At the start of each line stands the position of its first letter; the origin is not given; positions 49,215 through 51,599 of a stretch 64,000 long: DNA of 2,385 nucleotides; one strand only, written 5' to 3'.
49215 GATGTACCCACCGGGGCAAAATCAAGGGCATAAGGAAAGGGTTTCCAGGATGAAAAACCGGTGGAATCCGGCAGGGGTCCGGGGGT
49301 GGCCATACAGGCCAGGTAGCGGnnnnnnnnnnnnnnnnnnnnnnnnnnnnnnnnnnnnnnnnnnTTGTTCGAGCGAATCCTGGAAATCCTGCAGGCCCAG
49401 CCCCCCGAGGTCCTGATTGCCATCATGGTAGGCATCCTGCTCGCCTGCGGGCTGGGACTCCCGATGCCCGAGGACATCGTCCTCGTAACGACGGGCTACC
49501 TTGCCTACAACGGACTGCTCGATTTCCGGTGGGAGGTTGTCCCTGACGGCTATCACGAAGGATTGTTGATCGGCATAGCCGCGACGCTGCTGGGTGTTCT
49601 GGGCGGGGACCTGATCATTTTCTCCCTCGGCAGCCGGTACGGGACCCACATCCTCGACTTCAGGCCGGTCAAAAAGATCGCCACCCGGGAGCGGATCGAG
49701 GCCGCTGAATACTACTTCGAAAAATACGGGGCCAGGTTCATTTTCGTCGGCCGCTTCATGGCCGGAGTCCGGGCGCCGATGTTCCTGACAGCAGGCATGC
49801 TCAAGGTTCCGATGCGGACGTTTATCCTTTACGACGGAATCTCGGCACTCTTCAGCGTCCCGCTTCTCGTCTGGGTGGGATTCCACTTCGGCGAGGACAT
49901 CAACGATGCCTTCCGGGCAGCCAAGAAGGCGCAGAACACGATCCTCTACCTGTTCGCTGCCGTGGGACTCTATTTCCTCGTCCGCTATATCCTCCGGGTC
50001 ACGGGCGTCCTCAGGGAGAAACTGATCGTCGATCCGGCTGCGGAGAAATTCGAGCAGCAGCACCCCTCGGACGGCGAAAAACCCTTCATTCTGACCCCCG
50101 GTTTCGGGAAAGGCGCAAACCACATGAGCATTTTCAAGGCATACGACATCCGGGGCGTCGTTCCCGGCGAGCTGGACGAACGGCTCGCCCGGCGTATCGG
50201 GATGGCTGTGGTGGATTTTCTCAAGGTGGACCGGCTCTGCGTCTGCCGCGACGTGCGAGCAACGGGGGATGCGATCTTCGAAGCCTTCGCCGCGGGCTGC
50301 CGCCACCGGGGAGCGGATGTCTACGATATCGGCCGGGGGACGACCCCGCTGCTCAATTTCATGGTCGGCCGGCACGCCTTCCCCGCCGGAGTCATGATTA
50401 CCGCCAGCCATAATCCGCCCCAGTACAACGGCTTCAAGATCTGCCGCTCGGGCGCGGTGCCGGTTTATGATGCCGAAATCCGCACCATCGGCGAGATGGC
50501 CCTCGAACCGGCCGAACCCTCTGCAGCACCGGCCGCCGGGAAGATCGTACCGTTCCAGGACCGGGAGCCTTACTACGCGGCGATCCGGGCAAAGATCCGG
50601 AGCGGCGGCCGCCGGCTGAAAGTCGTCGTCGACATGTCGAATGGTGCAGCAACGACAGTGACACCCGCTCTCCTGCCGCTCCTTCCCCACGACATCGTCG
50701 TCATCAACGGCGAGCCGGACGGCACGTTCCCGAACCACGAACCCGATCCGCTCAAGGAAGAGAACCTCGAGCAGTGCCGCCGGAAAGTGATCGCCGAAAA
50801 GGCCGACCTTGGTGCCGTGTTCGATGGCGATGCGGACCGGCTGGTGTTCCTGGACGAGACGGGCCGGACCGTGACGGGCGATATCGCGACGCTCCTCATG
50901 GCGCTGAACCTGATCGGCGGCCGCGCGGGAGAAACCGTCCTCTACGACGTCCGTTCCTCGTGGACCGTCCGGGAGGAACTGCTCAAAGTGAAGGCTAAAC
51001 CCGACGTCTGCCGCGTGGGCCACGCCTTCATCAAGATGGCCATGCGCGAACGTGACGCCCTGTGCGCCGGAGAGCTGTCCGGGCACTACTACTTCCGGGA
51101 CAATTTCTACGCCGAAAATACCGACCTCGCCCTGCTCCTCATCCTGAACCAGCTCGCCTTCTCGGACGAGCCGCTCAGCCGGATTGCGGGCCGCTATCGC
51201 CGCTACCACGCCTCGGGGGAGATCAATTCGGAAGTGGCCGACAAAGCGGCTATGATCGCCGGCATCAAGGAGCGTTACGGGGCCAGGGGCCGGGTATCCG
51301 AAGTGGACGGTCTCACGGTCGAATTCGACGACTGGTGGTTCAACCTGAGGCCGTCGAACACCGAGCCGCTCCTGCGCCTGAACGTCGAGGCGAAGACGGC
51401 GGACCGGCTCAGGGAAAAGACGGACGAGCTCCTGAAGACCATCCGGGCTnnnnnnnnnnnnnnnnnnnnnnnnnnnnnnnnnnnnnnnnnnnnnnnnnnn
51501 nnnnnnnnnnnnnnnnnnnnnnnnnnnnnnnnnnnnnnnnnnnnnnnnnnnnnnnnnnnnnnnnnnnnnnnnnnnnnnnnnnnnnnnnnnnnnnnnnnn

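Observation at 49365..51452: Single 695-codon ORF fuses a DedA-family membrane domain to a complete phosphomannomutase/phosphoglucomutase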

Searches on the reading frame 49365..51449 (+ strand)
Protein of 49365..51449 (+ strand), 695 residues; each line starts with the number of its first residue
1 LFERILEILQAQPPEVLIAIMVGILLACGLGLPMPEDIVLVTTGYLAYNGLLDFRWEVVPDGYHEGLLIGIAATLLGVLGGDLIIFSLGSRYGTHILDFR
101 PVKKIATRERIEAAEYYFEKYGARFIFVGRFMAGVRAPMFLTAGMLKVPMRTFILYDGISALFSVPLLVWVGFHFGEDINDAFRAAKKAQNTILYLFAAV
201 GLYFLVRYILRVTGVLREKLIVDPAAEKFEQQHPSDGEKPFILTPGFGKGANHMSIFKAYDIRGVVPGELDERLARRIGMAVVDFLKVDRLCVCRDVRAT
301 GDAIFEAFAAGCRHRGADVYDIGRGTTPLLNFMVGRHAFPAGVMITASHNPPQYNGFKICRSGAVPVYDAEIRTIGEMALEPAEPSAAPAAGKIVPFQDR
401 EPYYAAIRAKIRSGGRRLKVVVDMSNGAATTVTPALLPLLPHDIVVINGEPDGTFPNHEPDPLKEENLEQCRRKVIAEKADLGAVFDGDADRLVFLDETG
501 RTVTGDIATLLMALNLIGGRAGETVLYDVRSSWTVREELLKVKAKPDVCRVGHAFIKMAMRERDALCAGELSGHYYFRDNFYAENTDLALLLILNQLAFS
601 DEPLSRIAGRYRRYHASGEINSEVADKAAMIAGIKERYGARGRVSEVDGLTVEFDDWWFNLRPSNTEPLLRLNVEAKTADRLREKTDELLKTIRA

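Call 3: search_protein_families(library=pfam, proteins=[window:49365-51449:+], max_evalue=0.01)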
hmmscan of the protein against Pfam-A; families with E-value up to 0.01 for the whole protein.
window:49365-51449:+ (695 aa): 5 families
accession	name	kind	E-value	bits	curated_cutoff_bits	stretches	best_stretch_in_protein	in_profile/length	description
PF02878.22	PGM_PMM_I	-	7.9e-32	110.3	22.5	1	256-378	3-130/138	Phosphoglucomutase/phosphomannomutase, alpha/beta/alpha domain I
PF02879.22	PGM_PMM_II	-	1.4e-22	80.6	29.3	1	402-500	2-103/103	Phosphoglucomutase/phosphomannomutase, alpha/beta/alpha domain II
PF09335.16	VTT_dom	-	3.3e-15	57.1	33.9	1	35-172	2-121/123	VTT domain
PF02880.22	PGM_PMM_III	-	1.5e-13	51.3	20.7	1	505-614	2-115/115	Phosphoglucomutase/phosphomannomutase, alpha/beta/alpha domain III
PF00408.26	PGM_PMM_IV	-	7.3e-12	45.6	23.1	1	619-689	1-65/68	Phosphoglucomutase/phosphomannomutase, C-terminal domain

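Call 4: search_protein_families(library=ncbifam, proteins=[window:49365-51449:+], max_evalue=0.01)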
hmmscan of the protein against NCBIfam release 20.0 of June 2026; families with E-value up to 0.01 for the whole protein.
window:49365-51449:+ (695 aa): 10 families
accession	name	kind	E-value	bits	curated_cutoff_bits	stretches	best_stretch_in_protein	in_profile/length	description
NF007088.0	PRK09542.1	equivalog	5.5e-118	394.9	618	1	254-695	9-455/456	phosphomannomutase/phosphoglucomutase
TIGR03990.1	Arch_GlmM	equivalog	2.2e-104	349.8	439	1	255-692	2-443/444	phosphoglucosamine mutase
NF046027.1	PhglucPhmanMutPgmG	equivalog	1.9e-81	274.1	600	1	253-688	6-445/460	phosphoglucomutase/phosphomannomutase PgmG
NF011943.0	PRK15414.1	subfamily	2.9e-81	273.8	801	1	253-691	3-452/456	phosphomannomutase CpsG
TIGR01455.1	glmM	equivalog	2.3e-54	184.8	447.55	1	262-694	6-441/442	phosphoglucosamine mutase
NF052604.1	UndecprPTUtpABac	equivalog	4.4e-16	59.5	250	1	22-208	18-191/198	undecaprenyl phosphate transporter UptA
NF008102.0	PRK10847.1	equivalog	1.5e-09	37.9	236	1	73-177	77-180/219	DedA family protein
NF052605.1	UndecprPTUptAStph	equivalog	0.00028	20.9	300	1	103-209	89-196/197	undecaprenyl phosphate transporter UptA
TIGR01132.1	pgm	equivalog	0.00042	18.9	778.05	0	334-366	132-165/546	phosphoglucomutase (alpha-D-glucose-1,6-bisphosphate-dependent)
NF005737.0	PRK07564.1-1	equivalog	0.0013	17.5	378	1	445-500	235-290/543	alpha-D-glucose phosphate-specific phosphoglucomutase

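Call 5: find_homologous_proteins(query=window:49365-51449:+, max_evalue=1e-10)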
Query window:49365-51449:+ (695 aa): 7680 proteins with E <= 1e-10 among 8000 candidates; the best 120 are listed.
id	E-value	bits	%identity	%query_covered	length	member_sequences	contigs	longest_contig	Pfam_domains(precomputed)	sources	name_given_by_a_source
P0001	0.0e+0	1580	100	100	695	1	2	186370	PF02878.23,PF00408.27,PF09335.17,PF02879.23,PF02880.23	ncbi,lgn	-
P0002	0.0e+0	1252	78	100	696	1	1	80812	PF02878.23,PF00408.27,PF09335.17,PF02879.23,PF02880.23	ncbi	-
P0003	0.0e+0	1240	77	100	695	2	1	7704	PF02878.23,PF00408.27,PF09335.17,PF02879.23,PF02880.23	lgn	-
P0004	0.0e+0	1144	73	100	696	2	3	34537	PF02878.23,PF00408.27,PF09335.17,PF02879.23,PF02880.23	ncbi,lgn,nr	ncbi:MAG: VTT domain-containing protein [Deltaproteobacteria bacterium]|nr:VTT domain-containing pro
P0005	8.9e-210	716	53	94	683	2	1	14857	PF02878.23,PF00408.27,PF09335.17,PF02879.23,PF02880.23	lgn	-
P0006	3.4e-200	685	51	96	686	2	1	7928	PF02878.23,PF00408.27,PF09335.17,PF02879.23,PF02880.23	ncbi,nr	ncbi:MAG: VTT domain-containing protein [Chrysiogenetes bacterium]|nr:VTT domain-containing protein 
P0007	5.5e-192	658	48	98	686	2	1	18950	PF02878.23,PF00408.27,PF09335.17,PF02879.23,PF02880.23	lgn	-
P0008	2.0e-187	643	46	99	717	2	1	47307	PF02878.23,PF00408.27,PF09335.17,PF02879.23,PF02880.23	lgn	-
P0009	3.9e-132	460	51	63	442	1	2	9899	PF02878.23,PF00408.27,PF02879.23,PF02880.23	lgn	-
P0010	1.4e-129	451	50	64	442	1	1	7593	PF02878.23,PF00408.27,PF02879.23,PF02880.23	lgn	-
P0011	2.4e-127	444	50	64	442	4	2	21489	PF02878.23,PF00408.27,PF02879.23,PF02880.23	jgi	-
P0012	5.2e-126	439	49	61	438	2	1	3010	PF02878.23,PF00408.27,PF02879.23,PF02880.23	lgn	-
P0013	1.5e-121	425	48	63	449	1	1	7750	PF02878.23,PF00408.27,PF02879.23,PF02880.23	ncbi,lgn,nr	ncbi:MAG: phosphomannomutase/phosphoglucomutase [Planctomycetes bacterium]|nr:phosphomannomutase/pho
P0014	2.7e-121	424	48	64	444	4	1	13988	PF02878.23,PF00408.27,PF02879.23,PF02880.23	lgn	-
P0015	4.2e-121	423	48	63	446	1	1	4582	PF02878.23,PF00408.27,PF02879.23,PF02880.23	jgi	jgi:phosphomannomutase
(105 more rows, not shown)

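Call 8: find_encoding_contigs(protein=P0001, flank=3000, max_places=3)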
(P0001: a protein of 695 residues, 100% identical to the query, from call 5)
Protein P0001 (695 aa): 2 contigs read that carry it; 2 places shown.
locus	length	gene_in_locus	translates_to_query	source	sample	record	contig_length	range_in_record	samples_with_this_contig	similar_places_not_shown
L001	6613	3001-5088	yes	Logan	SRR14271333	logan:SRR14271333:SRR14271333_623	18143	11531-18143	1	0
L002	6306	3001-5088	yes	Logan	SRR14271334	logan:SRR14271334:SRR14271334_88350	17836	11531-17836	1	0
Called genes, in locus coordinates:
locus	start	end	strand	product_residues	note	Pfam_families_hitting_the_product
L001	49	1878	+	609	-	-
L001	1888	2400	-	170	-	PF04471:Mrr_cat, PF22722:NA-iREase1 (weak)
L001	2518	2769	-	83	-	-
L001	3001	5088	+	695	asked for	PF09335:VTT_dom, PF02878:PGM_PMM_I, PF02879:PGM_PMM_II, PF02880:PGM_PMM_III, PF00408:PGM_PMM_IV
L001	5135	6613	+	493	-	?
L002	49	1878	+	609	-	-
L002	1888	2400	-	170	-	PF04471:Mrr_cat, PF22722:NA-iREase1 (weak)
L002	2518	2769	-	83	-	-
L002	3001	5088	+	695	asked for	PF09335:VTT_dom, PF02878:PGM_PMM_I, PF02879:PGM_PMM_II, PF02880:PGM_PMM_III, PF00408:PGM_PMM_IV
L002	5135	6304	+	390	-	?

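Call 9: find_encoding_contigs(protein=P0002, flank=8000, max_places=3)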
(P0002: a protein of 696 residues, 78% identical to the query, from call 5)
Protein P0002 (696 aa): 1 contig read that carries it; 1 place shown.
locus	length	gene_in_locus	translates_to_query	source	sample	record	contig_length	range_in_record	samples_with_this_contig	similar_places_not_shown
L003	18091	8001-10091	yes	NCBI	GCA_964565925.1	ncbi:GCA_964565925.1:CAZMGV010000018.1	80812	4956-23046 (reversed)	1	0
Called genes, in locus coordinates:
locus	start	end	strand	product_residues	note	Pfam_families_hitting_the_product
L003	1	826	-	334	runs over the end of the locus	PF00180:Iso_dh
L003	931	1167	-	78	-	-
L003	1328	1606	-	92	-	PF00708:Acylphosphatase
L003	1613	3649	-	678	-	PF22745:Nlig-Ia, PF01653:DNA_ligase_aden, PF03120:OB_DNA_ligase, PF03119:DNA_ligase_ZBD, PF00633:HHH (faint), PF14520:HHH_5 (weak), PF12826:HHH_2, PF00533:BRCT, +1 more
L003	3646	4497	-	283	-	-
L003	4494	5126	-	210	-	-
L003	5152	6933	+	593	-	-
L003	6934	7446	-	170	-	PF04471:Mrr_cat, PF22722:NA-iREase1 (weak)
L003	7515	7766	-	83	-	-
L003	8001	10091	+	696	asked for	PF09335:VTT_dom, PF02878:PGM_PMM_I, PF02879:PGM_PMM_II, PF02880:PGM_PMM_III, PF00408:PGM_PMM_IV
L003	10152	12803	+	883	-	PF00015:MCPsignal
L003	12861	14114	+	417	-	PF04551:GcpE, PF26540:GcpE_C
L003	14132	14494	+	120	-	PF02033:RBFA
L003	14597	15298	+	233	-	-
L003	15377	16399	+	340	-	PF00248:Aldo_ket_red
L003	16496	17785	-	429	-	PF02771:Acyl-CoA_dh_N, PF00441:Acyl-CoA_dh_1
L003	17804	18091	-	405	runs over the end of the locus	PF02771:Acyl-CoA_dh_N, PF02770:Acyl-CoA_dh_M, PF00441:Acyl-CoA_dh_1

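Call 10: find_encoding_contigs(protein=P0004, flank=8000, max_places=3)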
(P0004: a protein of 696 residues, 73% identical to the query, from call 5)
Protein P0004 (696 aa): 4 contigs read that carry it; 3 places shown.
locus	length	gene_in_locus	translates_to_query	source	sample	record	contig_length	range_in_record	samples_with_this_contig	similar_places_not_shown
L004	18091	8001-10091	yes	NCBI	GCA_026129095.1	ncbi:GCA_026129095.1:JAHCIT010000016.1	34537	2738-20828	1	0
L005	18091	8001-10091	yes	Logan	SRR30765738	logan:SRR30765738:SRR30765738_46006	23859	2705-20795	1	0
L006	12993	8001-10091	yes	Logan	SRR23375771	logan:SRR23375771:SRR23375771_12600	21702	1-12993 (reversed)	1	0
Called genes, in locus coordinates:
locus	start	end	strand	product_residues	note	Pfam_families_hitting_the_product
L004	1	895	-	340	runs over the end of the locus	PF00180:Iso_dh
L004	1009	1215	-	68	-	-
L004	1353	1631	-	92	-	PF00708:Acylphosphatase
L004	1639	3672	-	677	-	PF22745:Nlig-Ia, PF01653:DNA_ligase_aden, PF03120:OB_DNA_ligase, PF03119:DNA_ligase_ZBD, PF12826:HHH_2, PF14520:HHH_5 (weak), PF00633:HHH (weak), PF00533:BRCT, +1 more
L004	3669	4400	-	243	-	-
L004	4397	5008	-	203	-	-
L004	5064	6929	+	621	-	-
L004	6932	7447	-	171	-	PF04471:Mrr_cat, PF22722:NA-iREase1 (weak)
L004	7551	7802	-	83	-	-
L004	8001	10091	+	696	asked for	PF09335:VTT_dom, PF02878:PGM_PMM_I, PF02879:PGM_PMM_II, PF02880:PGM_PMM_III, PF00408:PGM_PMM_IV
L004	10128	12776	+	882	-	PF00015:MCPsignal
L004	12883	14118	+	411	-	PF04551:GcpE, PF26540:GcpE_C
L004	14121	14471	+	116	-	PF02033:RBFA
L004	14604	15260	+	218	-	-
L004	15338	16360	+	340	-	PF00248:Aldo_ket_red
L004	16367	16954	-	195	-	-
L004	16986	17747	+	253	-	PF01061:ABC2_membrane (weak)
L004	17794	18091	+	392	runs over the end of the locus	PF00005:ABC_tran, PF14524:Wzt_C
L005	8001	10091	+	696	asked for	PF09335:VTT_dom, PF02878:PGM_PMM_I, PF02879:PGM_PMM_II, PF02880:PGM_PMM_III, PF00408:PGM_PMM_IV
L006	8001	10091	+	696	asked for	PF09335:VTT_dom, PF02878:PGM_PMM_I, PF02879:PGM_PMM_II, PF02880:PGM_PMM_III, PF00408:PGM_PMM_IV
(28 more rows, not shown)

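Call 11: find_encoding_contigs(protein=P0005, flank=8000, max_places=2)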
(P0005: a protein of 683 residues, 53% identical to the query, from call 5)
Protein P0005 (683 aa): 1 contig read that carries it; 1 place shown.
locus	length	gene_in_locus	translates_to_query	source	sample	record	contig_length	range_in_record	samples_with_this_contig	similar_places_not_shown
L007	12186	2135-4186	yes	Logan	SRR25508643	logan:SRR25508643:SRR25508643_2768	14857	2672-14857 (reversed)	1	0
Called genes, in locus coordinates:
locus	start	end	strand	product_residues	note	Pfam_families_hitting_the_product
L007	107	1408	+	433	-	PF12895:ANAPC3 (weak), PF13432:TPR_16, PF14559:TPR_19, PF25064:ARM_TT21_5th (weak), PF14559:TPR_19, PF13424:TPR_12 (weak), PF13432:TPR_16 (weak), PF01987:AIM24, +5 more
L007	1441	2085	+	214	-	PF01066:CDP-OH_P_transf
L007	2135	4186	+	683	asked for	PF09335:VTT_dom, PF02878:PGM_PMM_I, PF02879:PGM_PMM_II, PF02880:PGM_PMM_III, PF00408:PGM_PMM_IV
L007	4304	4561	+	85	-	-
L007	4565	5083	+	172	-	PF04471:Mrr_cat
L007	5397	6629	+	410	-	PF19425:Csd3_N2, PF01551:Peptidase_M23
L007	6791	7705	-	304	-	PF03783:CsgG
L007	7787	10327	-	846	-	PF03176:MMPL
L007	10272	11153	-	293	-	PF08501:Shikimate_dh_N, PF01488:Shikimate_DH, PF18317:SDH_C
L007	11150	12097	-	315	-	PF06574:FAD_syn, PF01687:Flavokinase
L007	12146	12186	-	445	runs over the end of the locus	PF13742:tRNA_anti_2, PF01336:tRNA_anti-codon, PF02601:Exonuc_VII_L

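Call 12: find_encoding_contigs(protein=P0007, flank=8000, max_places=2)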
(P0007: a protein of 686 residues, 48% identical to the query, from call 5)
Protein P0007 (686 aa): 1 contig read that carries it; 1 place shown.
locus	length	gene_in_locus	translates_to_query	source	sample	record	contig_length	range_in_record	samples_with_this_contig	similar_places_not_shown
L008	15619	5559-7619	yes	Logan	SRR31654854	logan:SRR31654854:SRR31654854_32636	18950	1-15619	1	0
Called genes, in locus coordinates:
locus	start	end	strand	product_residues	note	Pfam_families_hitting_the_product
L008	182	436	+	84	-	-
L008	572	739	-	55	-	-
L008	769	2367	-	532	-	PF00890:FAD_binding_2, PF01266:DAO (weak), PF07992:Pyr_redox_2 (faint), PF02910:Succ_DH_flav_C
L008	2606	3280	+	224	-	PF13511:DUF4124, PF01464:SLT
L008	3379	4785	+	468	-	PF13431:TPR_17 (faint), PF00515:TPR_1 (faint), PF07719:TPR_2 (faint), PF12895:ANAPC3 (faint), PF13181:TPR_8 (faint), PF13432:TPR_16, PF14559:TPR_19 (weak), PF13432:TPR_16, +4 more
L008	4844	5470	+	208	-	PF01066:CDP-OH_P_transf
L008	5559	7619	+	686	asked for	PF09335:VTT_dom, PF02878:PGM_PMM_I, PF02879:PGM_PMM_II, PF02880:PGM_PMM_III, PF00408:PGM_PMM_IV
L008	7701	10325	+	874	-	PF00672:HAMP (weak), PF00015:MCPsignal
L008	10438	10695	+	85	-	-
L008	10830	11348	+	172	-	PF04471:Mrr_cat, PF22722:NA-iREase1 (weak)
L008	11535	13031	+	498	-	PF19425:Csd3_N2 (weak), PF01551:Peptidase_M23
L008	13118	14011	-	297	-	PF03783:CsgG, PF13036:LpoB (faint)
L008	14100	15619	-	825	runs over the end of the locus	PF03176:MMPL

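Call 13: find_encoding_contigs(protein=P0008, flank=8000, max_places=2)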
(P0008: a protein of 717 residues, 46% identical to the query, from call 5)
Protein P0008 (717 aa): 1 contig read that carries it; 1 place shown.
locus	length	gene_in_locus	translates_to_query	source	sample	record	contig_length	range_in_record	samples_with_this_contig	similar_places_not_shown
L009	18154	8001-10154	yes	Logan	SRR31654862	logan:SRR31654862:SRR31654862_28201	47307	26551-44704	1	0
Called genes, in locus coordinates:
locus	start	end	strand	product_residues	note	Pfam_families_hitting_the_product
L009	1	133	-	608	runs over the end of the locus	PF00657:Lipase_GDSL, PF13472:Lipase_GDSL_2, PF00561:Abhydrolase_1 (faint), PF02230:Abhydrolase_2, PF00326:Peptidase_S9 (faint), PF12146:Hydrolase_4 (faint)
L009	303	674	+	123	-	PF02575:YbaB_DNA_bd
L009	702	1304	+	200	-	PF21176:RecR_HhH, PF02132:RecR_ZnF (weak), PF01751:Toprim, PF13662:Toprim_4, PF21175:RecR_C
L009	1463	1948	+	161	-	PF03259:Robl_LC7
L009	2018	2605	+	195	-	PF00025:Arf (weak)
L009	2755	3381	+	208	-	PF01323:DSBA, PF13462:Thioredoxin_4 (faint)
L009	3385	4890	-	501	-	PF00890:FAD_binding_2, PF02910:Succ_DH_flav_C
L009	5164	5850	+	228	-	PF13511:DUF4124 (weak), PF01464:SLT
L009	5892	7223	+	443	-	PF07719:TPR_2 (faint), PF13432:TPR_16, PF14559:TPR_19 (weak), PF24575:TPR_Slam (weak), PF13432:TPR_16 (weak), PF25064:ARM_TT21_5th (weak), PF13414:TPR_11 (weak), PF14559:TPR_19, +7 more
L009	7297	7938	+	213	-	PF01066:CDP-OH_P_transf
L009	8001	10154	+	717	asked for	PF09335:VTT_dom, PF02878:PGM_PMM_I, PF02879:PGM_PMM_II, PF02880:PGM_PMM_III, PF00408:PGM_PMM_IV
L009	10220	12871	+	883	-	PF00672:HAMP, PF06103:DUF948 (faint), PF00015:MCPsignal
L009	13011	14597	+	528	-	PF19425:Csd3_N2, PF01551:Peptidase_M23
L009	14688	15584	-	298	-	PF03783:CsgG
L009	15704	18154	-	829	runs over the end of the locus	PF03176:MMPL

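Call 14: find_encoding_contigs(protein=P0006, flank=8000, max_places=2)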
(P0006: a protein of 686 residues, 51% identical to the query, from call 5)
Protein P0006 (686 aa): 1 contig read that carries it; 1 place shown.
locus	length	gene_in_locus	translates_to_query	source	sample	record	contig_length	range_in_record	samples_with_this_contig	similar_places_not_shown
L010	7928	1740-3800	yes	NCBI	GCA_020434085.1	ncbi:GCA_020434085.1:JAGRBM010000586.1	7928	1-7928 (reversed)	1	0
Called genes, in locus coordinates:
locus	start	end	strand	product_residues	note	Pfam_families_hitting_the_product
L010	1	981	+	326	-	PF01987:AIM24 (weak)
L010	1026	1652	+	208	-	PF01066:CDP-OH_P_transf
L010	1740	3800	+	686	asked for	PF09335:VTT_dom, PF02878:PGM_PMM_I, PF02879:PGM_PMM_II, PF02880:PGM_PMM_III, PF00408:PGM_PMM_IV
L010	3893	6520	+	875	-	PF00672:HAMP (weak), PF00015:MCPsignal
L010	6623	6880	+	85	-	-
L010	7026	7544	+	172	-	PF04471:Mrr_cat, PF22722:NA-iREase1 (weak)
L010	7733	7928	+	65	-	?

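Call 29: search_protein_representatives(alignment_id=A2)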
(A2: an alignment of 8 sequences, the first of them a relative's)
Query: 8 sequences, 686 profile positions. Proteins with E-value up to 0.001 (for the whole library): 46678; up to 1e-10: 22041; up to 1e-30: 6029. The best 150 are listed.
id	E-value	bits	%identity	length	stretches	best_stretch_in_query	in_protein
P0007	0.0e+00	1252.6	-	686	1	1-685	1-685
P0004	0.0e+00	1210.9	-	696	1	1-685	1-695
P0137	1.9e-199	680.6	-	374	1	313-684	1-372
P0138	2.3e-145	501.9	-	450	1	245-685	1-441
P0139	2.5e-144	498.4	-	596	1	245-685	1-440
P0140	2.1e-139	482.1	-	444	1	245-676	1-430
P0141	8.9e-139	480.1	-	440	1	246-686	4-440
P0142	9.7e-137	473.4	-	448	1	245-683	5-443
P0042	5.4e-136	470.9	-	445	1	246-685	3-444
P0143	1.3e-134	466.3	-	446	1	246-685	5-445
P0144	1.0e-133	463.4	-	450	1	245-684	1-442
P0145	3.9e-133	461.5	-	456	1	247-684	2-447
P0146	1.5e-132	459.5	-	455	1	245-682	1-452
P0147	8.0e-132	457.1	-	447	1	245-684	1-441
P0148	9.4e-131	453.6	-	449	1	245-684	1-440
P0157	6.7e-126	437.5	-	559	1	224-684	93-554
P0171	6.3e-122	424.4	-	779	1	242-685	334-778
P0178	4.9e-120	418.2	-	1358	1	237-685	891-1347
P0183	8.4e-118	410.8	-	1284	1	242-685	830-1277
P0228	2.9e-111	389.2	-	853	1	242-669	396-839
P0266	7.1e-107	374.7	-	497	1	212-684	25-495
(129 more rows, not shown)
